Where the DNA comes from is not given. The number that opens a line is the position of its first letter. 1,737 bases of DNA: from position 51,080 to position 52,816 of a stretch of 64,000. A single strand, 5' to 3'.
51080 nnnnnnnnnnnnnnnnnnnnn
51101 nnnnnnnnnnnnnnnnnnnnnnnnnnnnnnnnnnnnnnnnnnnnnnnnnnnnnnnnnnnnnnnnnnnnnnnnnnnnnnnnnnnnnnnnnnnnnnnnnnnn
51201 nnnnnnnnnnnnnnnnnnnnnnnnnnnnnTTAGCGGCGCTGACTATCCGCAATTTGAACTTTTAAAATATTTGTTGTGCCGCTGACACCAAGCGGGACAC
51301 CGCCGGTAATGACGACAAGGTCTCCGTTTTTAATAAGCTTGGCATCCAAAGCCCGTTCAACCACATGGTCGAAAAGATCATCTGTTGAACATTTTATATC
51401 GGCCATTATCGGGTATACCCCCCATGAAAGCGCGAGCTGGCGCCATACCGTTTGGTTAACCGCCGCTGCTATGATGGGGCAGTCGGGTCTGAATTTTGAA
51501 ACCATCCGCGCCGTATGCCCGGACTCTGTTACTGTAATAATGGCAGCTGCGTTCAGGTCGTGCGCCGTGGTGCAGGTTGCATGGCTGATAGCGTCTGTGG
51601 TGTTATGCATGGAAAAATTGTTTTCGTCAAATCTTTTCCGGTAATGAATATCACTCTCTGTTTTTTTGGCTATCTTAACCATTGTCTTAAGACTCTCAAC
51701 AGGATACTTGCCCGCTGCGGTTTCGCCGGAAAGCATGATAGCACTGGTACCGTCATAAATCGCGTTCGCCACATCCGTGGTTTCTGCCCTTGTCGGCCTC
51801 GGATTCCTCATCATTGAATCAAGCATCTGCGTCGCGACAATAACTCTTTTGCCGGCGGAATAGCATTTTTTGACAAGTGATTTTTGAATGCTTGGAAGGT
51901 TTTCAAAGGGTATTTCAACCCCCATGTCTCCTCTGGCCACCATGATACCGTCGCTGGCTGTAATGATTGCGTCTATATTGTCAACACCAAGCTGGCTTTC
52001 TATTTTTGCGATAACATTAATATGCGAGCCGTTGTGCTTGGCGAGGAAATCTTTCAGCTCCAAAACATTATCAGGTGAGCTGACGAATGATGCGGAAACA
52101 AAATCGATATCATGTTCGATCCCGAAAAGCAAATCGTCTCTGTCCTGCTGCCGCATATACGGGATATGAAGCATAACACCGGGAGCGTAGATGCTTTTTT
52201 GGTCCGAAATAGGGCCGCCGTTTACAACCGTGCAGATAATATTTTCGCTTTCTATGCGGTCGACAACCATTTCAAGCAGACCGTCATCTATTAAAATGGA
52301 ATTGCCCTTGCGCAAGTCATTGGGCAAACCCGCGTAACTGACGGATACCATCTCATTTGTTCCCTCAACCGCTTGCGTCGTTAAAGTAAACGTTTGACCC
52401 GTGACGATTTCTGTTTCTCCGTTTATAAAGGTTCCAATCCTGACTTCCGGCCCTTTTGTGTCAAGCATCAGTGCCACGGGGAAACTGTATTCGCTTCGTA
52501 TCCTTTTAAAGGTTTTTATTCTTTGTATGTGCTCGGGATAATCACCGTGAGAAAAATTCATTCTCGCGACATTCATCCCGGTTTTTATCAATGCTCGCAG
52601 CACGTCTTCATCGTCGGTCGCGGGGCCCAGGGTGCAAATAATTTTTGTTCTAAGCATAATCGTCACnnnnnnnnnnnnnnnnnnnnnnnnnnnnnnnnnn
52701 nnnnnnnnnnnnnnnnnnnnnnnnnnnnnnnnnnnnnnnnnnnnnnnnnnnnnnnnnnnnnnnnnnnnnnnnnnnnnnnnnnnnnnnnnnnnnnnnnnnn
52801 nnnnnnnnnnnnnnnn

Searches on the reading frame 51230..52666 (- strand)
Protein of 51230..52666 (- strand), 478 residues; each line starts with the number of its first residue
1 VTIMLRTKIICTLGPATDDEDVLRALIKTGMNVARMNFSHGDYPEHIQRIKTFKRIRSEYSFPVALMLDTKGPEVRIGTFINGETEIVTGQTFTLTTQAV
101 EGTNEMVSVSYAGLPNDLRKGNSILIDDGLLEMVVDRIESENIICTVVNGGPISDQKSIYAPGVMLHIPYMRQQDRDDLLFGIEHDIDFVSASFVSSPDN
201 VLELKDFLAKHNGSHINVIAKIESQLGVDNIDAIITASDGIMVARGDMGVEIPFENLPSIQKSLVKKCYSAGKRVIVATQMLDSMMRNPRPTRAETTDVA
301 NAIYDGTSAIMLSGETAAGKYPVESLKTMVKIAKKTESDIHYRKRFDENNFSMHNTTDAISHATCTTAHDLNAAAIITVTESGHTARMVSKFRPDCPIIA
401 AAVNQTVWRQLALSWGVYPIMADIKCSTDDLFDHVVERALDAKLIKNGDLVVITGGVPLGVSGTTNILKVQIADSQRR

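Call 72: search_protein_families(library=pfam, proteins=[window:51230-52666:-], max_evalue=0.00001)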
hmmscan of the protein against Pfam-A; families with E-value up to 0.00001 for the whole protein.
window:51230-52666:- (478 aa): 2 families
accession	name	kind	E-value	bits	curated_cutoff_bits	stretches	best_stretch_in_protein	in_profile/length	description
PF00224.27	PK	-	3e-121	404.9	30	1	6-325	3-327/328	Pyruvate kinase, barrel domain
PF02887.21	PK_C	-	5.7e-44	149.3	28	1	358-470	1-113/114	Pyruvate kinase, alpha/beta domain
